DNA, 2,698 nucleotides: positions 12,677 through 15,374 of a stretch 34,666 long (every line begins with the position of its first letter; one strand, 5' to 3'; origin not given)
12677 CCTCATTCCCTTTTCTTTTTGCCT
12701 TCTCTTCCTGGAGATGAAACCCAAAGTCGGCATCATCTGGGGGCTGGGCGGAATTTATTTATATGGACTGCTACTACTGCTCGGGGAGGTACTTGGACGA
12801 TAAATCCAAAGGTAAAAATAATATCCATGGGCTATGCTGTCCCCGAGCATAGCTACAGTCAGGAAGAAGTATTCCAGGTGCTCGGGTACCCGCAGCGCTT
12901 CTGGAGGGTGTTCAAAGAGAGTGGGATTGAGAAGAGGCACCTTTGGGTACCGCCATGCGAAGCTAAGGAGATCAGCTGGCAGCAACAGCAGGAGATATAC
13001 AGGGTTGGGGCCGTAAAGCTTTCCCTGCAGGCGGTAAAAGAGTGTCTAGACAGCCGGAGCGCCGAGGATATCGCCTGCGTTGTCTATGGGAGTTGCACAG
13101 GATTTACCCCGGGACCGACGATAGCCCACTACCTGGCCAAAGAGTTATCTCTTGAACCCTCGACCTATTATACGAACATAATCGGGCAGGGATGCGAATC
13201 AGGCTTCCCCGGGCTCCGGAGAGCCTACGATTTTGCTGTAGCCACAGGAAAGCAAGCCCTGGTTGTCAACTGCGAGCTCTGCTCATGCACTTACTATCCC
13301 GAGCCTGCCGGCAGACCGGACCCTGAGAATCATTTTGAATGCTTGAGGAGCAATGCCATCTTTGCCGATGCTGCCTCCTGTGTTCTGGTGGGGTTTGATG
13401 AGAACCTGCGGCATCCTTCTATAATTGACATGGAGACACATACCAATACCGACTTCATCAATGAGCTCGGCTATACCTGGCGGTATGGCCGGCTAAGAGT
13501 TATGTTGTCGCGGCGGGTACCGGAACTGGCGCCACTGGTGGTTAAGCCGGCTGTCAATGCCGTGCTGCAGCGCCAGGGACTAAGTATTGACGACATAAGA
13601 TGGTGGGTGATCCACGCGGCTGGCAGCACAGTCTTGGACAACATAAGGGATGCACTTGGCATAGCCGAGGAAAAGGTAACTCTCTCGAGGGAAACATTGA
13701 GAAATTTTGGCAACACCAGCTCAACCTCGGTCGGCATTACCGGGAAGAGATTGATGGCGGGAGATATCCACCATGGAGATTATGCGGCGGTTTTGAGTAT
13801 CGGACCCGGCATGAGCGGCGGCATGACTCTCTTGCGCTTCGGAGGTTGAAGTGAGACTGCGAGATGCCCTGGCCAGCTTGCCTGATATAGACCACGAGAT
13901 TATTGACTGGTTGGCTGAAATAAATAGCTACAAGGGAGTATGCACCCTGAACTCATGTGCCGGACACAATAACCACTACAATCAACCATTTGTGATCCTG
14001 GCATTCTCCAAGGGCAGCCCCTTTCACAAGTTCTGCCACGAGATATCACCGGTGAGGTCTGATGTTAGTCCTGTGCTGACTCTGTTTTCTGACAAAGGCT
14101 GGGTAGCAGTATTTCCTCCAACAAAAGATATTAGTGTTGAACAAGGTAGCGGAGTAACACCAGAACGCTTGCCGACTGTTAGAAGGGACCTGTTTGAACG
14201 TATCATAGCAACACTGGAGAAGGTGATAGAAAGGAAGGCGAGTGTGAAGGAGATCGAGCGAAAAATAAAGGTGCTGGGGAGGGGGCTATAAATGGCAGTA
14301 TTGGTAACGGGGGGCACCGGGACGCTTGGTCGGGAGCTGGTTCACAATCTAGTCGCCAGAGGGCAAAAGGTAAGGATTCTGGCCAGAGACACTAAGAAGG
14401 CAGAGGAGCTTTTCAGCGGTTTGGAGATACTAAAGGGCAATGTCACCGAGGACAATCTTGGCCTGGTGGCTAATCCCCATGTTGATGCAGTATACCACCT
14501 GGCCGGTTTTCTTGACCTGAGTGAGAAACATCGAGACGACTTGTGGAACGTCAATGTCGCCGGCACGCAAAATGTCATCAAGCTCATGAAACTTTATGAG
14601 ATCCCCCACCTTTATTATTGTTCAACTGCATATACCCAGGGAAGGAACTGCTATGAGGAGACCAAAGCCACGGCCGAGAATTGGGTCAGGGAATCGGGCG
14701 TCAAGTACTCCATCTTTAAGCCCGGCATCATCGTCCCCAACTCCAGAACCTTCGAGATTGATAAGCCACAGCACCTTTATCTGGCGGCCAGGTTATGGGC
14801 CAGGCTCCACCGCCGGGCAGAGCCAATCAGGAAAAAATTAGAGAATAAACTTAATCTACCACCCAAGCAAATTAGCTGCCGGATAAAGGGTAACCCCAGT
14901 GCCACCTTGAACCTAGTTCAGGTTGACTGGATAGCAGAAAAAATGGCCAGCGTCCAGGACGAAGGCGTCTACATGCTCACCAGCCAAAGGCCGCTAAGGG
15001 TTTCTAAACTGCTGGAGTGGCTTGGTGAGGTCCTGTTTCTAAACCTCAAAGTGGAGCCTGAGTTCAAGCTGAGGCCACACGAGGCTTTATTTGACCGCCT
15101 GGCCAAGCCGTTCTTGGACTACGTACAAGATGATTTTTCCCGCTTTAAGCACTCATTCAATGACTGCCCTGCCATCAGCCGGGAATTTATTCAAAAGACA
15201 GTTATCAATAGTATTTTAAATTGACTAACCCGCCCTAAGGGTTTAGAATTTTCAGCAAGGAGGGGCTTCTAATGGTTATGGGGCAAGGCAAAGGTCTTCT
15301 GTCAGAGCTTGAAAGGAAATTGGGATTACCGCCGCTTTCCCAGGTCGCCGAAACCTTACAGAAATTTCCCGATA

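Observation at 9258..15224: Nine-gene operon combining lipid-handling, prenylation and type III polyketide enzymes inside a mobile-element-like context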

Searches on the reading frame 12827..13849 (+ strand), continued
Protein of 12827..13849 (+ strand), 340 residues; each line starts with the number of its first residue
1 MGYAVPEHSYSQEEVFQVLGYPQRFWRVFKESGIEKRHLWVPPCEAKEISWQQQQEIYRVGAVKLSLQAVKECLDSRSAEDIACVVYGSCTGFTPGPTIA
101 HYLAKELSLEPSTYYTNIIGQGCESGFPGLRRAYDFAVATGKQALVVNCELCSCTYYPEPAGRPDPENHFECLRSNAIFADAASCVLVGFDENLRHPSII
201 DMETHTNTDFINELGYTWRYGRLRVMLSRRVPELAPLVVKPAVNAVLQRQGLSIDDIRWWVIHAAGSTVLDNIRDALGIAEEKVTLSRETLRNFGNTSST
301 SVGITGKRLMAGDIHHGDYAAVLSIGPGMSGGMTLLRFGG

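Call 18: find_related_loci(query=A1, collection=genome_contigs, flank=10000)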
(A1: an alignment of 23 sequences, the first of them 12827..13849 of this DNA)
Query A1 (340 aa) in genome_contigs; peptide patterns used: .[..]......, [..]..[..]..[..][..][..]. (x = any residue, [..] = any of these).
408 stretches matched a pattern; 305 encode a relative of the query (tblastn E <= 1e-3); the best 80 are kept; 80 distinct loci.
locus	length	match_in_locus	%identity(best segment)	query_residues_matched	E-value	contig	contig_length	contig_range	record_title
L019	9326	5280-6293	84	1-338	0e+0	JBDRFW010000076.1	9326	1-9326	MAG: Chloroflexota bacterium isolate MEGAHIT-group-1.392 k141_5515581, whole genome shotgun sequence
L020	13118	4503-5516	83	1-338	0e+0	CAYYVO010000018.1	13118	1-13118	MAG TPA_asm: uncultured Dehalococcoidaceae bacterium isolate SRP068000_co4_481 genome assembly, contig: NODE_6457_length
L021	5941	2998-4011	81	1-338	0e+0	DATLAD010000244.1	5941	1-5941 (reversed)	MAG TPA_asm: Dehalococcoidales bacterium isolate SMAG_U14262 k141_3142090, whole genome shotgun sequence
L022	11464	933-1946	70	1-338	5e-161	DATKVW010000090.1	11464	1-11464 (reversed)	MAG TPA_asm: Dehalococcoidales bacterium isolate SMAG_U14144 k141_893241, whole genome shotgun sequence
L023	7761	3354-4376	57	1-340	7e-133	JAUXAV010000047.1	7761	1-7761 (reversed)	MAG: Candidatus Aenigmatarchaeota archaeon isolate CSMAG_2771 CSMAG_2771_k141_1612_length_7761_cov_80.7165, whole genome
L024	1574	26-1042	55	1-339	8e-127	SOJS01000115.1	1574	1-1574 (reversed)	MAG: Dehalococcoidia bacterium isolate E44_bin29 NODE_83802_length_1574_cov_7.583278, whole genome shotgun sequence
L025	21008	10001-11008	41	1-338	7e-90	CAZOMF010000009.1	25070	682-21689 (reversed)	MAG TPA_asm: uncultured Dehalococcoidaceae bacterium isolate binchicken_co129_661 genome assembly, contig: NODE_5395_len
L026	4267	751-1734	72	11-338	2e-70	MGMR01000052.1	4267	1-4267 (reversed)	MAG: Chloroflexi bacterium RBG_13_51_18 RBG_13_scaffold_23706, whole genome shotgun sequence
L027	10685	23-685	47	117-338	1e-66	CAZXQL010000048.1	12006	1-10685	MAG TPA_asm: uncultured Thermotogae bacterium isolate binchicken_co129_881 genome assembly, contig: NODE_16616_length_12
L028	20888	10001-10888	29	27-330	7e-28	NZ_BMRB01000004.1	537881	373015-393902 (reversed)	Actinokineospora fastidiosa strain JCM 3276 sequence04, whole genome shotgun sequence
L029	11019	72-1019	25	2-338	2e-15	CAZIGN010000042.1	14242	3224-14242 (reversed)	MAG TPA_asm: uncultured Lachnospiraceae bacterium isolate SRP274231_co1_211 genome assembly, contig: NODE_4009_length_14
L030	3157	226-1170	24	2-338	4e-15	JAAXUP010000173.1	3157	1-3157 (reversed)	MAG: Eubacteriaceae bacterium isolate W4_Combined_metabat2_052 W4_Combined_metabat2_052_NODE_32157, whole genome shotgun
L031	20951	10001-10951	25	2-337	9e-14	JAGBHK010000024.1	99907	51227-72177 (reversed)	MAG: Lachnospiraceae bacterium isolate RGIG9121 Water_deer_Rectum.Co__c679795, whole genome shotgun sequence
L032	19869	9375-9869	31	175-336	1e-13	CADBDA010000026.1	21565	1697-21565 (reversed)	MAG: uncultured Bacteroidetes bacterium isolate RUG13852 genome assembly, contig: RUG13852_asm_26, whole genome shotgun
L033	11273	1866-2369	29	174-338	2e-13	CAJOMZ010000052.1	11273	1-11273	uncultured Bacteroidales bacterium isolate Reindeer_2_mag_28 genome assembly, contig: scaffold_5311, whole genome shotgu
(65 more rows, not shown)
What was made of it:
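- Closest known: agq cluster of Actinoplanes missouriensis. Different: The PKS is at most 29% identical to actinobacterial enzymes found in genomes (call 18).
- Most contigs are short and were binned into MAGs (call 18).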

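Call 73: find_related_loci(query=L014:409-786:-, collection=viral_contigs, flank=10000)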
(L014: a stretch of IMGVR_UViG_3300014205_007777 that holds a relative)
Query L014:409-786:- (125 aa) in viral_contigs; peptide patterns used: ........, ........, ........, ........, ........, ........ (x = any residue, [..] = any of these).
12 stretches matched a pattern; 2 encode a relative of the query (tblastn E <= 1e-3); 2 distinct loci.
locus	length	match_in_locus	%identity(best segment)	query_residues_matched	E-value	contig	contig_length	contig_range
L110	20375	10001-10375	100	1-125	1e-84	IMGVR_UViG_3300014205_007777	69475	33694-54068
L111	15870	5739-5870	64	82-125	5e-16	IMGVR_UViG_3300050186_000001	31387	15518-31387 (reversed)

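Call 76: search_protein_families(library=pfam, alignment_id=A5, max_evalue=0.001)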
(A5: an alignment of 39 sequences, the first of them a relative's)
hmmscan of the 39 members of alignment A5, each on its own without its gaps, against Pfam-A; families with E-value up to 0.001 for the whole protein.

A. member 1, L110:10357-10830:+ (157 aa): 0 families

B. families by the number of members that match (of 39 scanned): 14 families
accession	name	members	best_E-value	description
PF04002.20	RadC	1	3.7e-40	RadC-like JAB domain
PF13177.12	DNA_pol3_delta2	1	1.6e-38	DNA polymerase III, delta subunit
PF01844.29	HNH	1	1.4e-06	HNH endonuclease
PF18953.6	SAP_new25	1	8.5e-06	SAP domain-containing new25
PF21960.2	RCF1-5-like_lid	1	1.6e-05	RCF1/5-like, AAA+ ATPase lid domain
PF13545.12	HTH_Crp_2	1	2e-05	Crp-like helix-turn-helix domain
PF00004.35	AAA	1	2.9e-05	ATPase family associated with various cellular activities (AAA)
PF13248.11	Zn_ribbon_3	1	9.4e-05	zinc-ribbon domain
PF12773.13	DZR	1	9.6e-05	Double zinc ribbon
PF02037.33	SAP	1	0.0001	SAP domain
PF14279.12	HNH_5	1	0.0003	HNH endonuclease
PF13401.12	AAA_22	1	0.00075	AAA domain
PF17032.10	Zn_ribbon_15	1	0.00082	zinc-ribbon family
PF24460.1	DUF7575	1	0.00083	Domain of unknown function (DUF7575)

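Call 77: search_dna_similar(query=window:12827-13849:+, collection=phages, mode=protein, max_evalue=0.001, max_rows=15)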
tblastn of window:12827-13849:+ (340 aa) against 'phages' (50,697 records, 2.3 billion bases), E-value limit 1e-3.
Records with a match: 3; places in all: 3; records where one place covers at least 80% of the query: 3.
Best place of each record, by identity: <60% 3.
By first word of the organism name: Staphylococcus 2; Bacteriophage 1.
By host as written in the record: Staphylococcus aureus 2; - 1.
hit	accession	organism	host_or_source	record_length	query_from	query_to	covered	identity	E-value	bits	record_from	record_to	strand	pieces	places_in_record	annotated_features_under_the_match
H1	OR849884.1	Staphylococcus phage SA 1298 Kay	Staphylococcus aureus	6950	28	339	92%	24.1%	1e-10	69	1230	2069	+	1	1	record has no annotation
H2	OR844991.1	Staphylococcus phage SA 1306 Kay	Staphylococcus aureus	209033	28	339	92%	24.1%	1e-10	69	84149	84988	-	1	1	record has no annotation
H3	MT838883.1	Bacteriophage sp.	human fecal samples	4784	2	326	96%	21.5%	1e-4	50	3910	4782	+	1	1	record has no annotation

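Call 103: find_related_loci(query=L110:19168-19659:+, collection=viral_contigs, flank=10000)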
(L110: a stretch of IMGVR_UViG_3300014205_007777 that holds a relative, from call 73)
Query L110:19168-19659:+ (163 aa) in viral_contigs; peptide patterns used: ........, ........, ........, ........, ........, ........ (x = any residue, [..] = any of these).
16 stretches matched a pattern; 1 encode a relative of the query (tblastn E <= 1e-3); 1 distinct loci.
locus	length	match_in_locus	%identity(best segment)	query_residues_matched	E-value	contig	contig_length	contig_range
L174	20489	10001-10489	100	1-163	4e-111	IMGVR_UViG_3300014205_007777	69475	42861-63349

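Call 117: search_solved_structures(query=L025:6054-7226:-, max_evalue=0.001)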
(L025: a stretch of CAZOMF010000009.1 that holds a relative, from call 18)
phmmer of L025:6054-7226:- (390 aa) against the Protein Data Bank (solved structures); distinct sequences matched with E-value up to 0.001: 49.
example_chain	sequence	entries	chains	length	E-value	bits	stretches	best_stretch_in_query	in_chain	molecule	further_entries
5tuk_A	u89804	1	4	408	2.8e-43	151.8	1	4-351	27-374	Tetracycline destructase Tet(51)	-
5tul_A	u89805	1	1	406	1.2e-42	149.7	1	3-351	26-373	Tetracycline destructase Tet(55)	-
5tue_A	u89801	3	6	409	7.9e-41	143.7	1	4-342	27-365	Tetracycline destructase Tet(50)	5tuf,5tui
5tum_A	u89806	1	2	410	1.8e-39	139.2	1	2-341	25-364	tetracycline destructase Tet(56)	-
8twf_D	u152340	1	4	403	1.8e-38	136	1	2-351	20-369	6-hydroxynicotinate 3-monooxygenase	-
8twg_B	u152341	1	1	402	4.9e-37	131.2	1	2-352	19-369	6-hydroxynicotinate 3-monooxygenase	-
8uiq_A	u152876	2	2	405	1e-19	74.2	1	3-336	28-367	6-hydroxynicotinate 3-monooxygenase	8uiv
5eow_A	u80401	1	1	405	1.4e-19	73.8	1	3-336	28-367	6-hydroxynicotinate 3-monooxygenase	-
8rqh_A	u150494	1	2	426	8e-17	64.7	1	5-342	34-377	Tropone 2-monooxygenase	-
4h2n_A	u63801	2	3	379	3.9e-13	52.6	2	2-171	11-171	2-methyl-3-hydroxypyridine-5-carboxylic acid oxygenase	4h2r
3alm_A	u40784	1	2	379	6.5e-13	51.8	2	2-171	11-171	2-methyl-3-hydroxypyridine-5-carboxylic acid oxygenase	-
3alj_A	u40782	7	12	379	8.9e-13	51.4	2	2-171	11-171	2-methyl-3-hydroxypyridine-5-carboxylic acid oxygenase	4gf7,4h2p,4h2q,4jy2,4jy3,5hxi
3gmb_A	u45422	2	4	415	1.3e-12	50.9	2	2-171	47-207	2-methyl-3-hydroxypyridine-5-carboxylic acid oxygenase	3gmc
3rp8_A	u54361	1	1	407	2.1e-12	50.1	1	4-329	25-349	flavoprotein monooxygenase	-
3rp6_A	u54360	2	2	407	2.1e-12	50.1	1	4-329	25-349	flavoprotein monooxygenase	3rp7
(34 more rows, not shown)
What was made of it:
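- Closest known: PKS/UbiA/methyltransferase/FAD-hydroxylase cluster on a Dehalococcoidaceae MAG contig. Different: It has a class A flavin aromatic hydroxylase (call 117).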

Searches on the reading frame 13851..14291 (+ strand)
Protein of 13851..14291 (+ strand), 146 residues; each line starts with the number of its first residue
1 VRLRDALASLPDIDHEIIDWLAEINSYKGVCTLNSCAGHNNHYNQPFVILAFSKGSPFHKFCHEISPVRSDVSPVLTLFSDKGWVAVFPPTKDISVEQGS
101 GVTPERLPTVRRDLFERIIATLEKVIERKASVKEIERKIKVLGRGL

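Call 4: search_protein_families(library=pfam, proteins=[window:13851-14291:+], max_evalue=0.01)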
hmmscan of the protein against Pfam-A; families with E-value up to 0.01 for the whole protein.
window:13851-14291:+ (146 aa): 1 family
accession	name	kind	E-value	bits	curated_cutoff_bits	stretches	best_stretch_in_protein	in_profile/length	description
PF02676.19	TYW3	-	0.00093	19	27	1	12-38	22-48/211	Methyltransferase TYW3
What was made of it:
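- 13851..14291 (+): 146-aa protein with a weak TYW3/Taw3-like N-terminal motif. Accessory, found in this lineage only. PF02676 E 9e-4, below the cutoff (call 4).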

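Call 10: search_protein_families(library=ncbifam, proteins=[window:13851-14291:+], max_evalue=0.1)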
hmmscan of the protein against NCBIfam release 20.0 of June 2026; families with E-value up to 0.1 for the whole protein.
window:13851-14291:+ (146 aa): 4 families
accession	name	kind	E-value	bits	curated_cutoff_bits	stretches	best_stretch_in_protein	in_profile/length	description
NF003267.0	PRK04235.1-6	equivalog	9.4e-05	22.3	190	1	12-39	22-49/196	hypothetical protein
NF003264.0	PRK04235.1-2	equivalog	0.0027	17.3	344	1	12-40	19-47/206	hypothetical protein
NF047731.1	tRNAMtaseTaw3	equivalog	0.0062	16.2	200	1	3-39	11-46/185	tRNA(Phe) 7-((3-amino-3-carboxypropyl)-4-demethylwyosine(37)-N(4))-methyltransferase Taw3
NF003266.0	PRK04235.1-5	equivalog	0.098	12.3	329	0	3-39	19-54/197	hypothetical protein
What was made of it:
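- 13851..14291 (+): NCBIfam PRK04235 E 9e-5 (call 10).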

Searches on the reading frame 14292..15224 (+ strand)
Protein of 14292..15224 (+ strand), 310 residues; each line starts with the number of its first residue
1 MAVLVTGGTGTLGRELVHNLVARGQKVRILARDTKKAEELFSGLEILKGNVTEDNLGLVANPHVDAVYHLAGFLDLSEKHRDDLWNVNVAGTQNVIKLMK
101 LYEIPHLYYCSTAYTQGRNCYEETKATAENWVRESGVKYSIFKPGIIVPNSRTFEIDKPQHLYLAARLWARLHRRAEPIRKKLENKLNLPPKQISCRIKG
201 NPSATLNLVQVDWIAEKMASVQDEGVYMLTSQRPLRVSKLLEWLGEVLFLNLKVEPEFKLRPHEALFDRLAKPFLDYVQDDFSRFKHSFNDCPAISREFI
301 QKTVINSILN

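Call 4: search_protein_families(library=pfam, proteins=[window:14292-15224:+], max_evalue=0.01)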
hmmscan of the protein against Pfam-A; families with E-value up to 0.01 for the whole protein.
window:14292-15224:+ (310 aa): 11 families
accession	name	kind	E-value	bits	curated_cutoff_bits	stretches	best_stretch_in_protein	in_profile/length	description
PF07993.18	NAD_binding_4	-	1.1e-19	71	20.1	2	39-118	58-143/258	Male sterility protein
PF01370.27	Epimerase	-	1.4e-18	67.6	20.9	1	3-125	1-130/240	NAD dependent epimerase/dehydratase family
PF01073.25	3Beta_HSD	-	3.4e-16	59.6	22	1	4-134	1-139/280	3-beta hydroxysteroid dehydrogenase/isomerase family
PF13460.12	NAD_binding_10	-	4.8e-14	53.1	27.2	1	7-150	1-149/184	NAD(P)H-binding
PF04321.23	RmlD_sub_bind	-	1.4e-09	37.9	27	1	1-128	1-132/287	RmlD substrate binding domain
PF05368.20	NmrA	-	2.8e-09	37.5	27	1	3-154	5-160/298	NmrA-like family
PF16363.11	GDP_Man_Dehyd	-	1.3e-08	35.2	27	1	4-117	1-134/332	GDP-mannose 4,6 dehydratase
PF02719.21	Polysacc_synt_2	-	3.3e-08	33.5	20.2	1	3-132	1-149/293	Polysaccharide biosynthesis protein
PF00106.31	adh_short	-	5.4e-06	26.5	26.6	1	2-45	2-45/195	short chain dehydrogenase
PF08659.16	KR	-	0.00014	22.2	22.6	1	3-43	3-47/180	KR domain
PF03807.23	F420_oxidored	-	0.0029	18.6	21.6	1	8-52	6-49/94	NADP oxidoreductase coenzyme F420-dependent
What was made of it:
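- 14292..15224 (+): Extended SDR (310 aa) of the lipid-type NAD_binding_4 / 3-beta-HSD class. It has GGTGTLG and YEETK motifs. Core gene. Pfam NAD_binding_4 1e-19, Epimerase, 3Beta_HSD (call 4).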

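Call 10: search_protein_families(library=ncbifam, proteins=[window:14292-15224:+], max_evalue=0.1)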
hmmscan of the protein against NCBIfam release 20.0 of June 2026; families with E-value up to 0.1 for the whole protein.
window:14292-15224:+ (310 aa): 84 families (the best 25 are shown)
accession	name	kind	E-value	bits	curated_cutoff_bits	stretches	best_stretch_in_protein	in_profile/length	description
NF005539.0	PRK07201.1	equivalog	3.1e-20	72.5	549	1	1-243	1-261/657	SDR family oxidoreductase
TIGR03466.1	HpnA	hypoth_equivalog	2.7e-17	62.7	367.65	1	1-118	1-119/327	hopanoid-associated sugar epimerase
NF052578.1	StrlDmthSdmBMthl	equivalog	5.9e-17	62.4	600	1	1-131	1-129/328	sterol demethylase protein SdmB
NF042422.1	oxyalk_red_OleD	equivalog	6.4e-15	55.3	580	1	1-118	1-116/329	2-alkyl-3-oxoalkanoate reductase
TIGR01746.1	Thioester-redct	subfamily_domain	9.9e-13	48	213.35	1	3-164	2-212/371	thioester reductase domain-containing protein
NF042423.1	oxyalk_red_Shew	equivalog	4.8e-12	45.6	580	1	2-114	10-120/331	2-alkyl-3-oxoalkanoate reductase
TIGR01777.1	yfcH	hypoth_equivalog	4.1e-10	39.7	207.35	1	3-114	1-113/292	TIGR01777 family oxidoreductase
NF050030.1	thlkprotThyD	equivalog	7.6e-10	38.4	400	1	1-97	1-106/305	thylakoid membrane protein ThyD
TIGR01179.1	galE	equivalog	7.2e-09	34.9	262.3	1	2-119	1-128/332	UDP-glucose 4-epimerase GalE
TIGR04180.1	EDH_00030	hypoth_equivalog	2.2e-08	33.5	475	1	3-118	1-127/297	NAD-dependent 4,6-dehydratase LegB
TIGR02197.1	heptose_epim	equivalog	4.2e-07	29.4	274.6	1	3-124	1-128/316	ADP-glyceromanno-heptose 6-epimerase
TIGR01214.1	rmlD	equivalog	8.9e-07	28.3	224.05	1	3-128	2-119/285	dTDP-4-dehydrorhamnose reductase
NF007956.0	PRK10675.1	subfamily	3.5e-06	26.4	394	1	1-118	1-130/338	UDP-glucose 4-epimerase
NF043036.1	ErythonDh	equivalog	5.5e-06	25.8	325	1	1-100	1-112/321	D-erythronate dehydrogenase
NF004520.0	PRK05865.1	equivalog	6.1e-06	24.4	1509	1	1-148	1-129/854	sugar epimerase family protein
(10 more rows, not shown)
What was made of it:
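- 14292..15224 (+): Best NCBIfam models are PRK07201, HpnA, SdmB, OleD and thioester reductase (call 10).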

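Call 42: search_solved_structures(query=window:14292-15224:+, max_evalue=0.001)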
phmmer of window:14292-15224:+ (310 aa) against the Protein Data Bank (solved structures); distinct sequences matched with E-value up to 0.001: 22.
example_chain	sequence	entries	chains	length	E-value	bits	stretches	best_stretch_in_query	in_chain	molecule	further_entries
8rdg_A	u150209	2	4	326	3.3e-07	32.9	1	1-117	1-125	SDR family NAD(P)-dependent oxidoreductase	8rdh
8rdi_A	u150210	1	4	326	3.4e-07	32.9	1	1-117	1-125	SDR family NAD(P)-dependent oxidoreductase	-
3a1n_A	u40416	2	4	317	5.1e-07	32.3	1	3-113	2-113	NDP-sugar epimerase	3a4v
3a9w_A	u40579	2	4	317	5.5e-07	32.2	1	3-112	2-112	NDP-sugar epimerase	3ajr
6bwc_A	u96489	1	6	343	6.6e-07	31.9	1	3-134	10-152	Polysaccharide biosynthesis protein CapD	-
5y1d_A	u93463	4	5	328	1.2e-05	27.8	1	3-104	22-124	NAD dependent epimerase/dehydratase family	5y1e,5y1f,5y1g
6wjb_A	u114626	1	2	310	1.4e-05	27.6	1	3-120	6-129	NAD-dependent epimerase/dehydratase family protein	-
3wj7_A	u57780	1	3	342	1.5e-05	27.5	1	3-117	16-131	Putative oxidoreductase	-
6wj9_A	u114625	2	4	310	2.1e-05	27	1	3-119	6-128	NAD-dependent epimerase/dehydratase family protein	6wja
7epr_A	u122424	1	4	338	5.8e-05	25.5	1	3-141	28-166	L-threonine 3-dehydrogenase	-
8w3u_A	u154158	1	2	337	6.3e-05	25.4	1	3-111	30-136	dTDP-glucose 4,6-dehydratase related protein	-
9ar1_A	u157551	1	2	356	7.1e-05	25.2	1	3-111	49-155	dTDP-glucose 4,6-dehydratase related protein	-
3gpi_A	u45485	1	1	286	9.1e-05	24.9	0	4-120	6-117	NAD-dependent epimerase/dehydratase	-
5f5n_A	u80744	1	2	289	0.00016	24.1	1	2-150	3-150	Monooxygenase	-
5f5l_A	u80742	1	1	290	0.00016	24.1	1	2-150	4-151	Monooxygenase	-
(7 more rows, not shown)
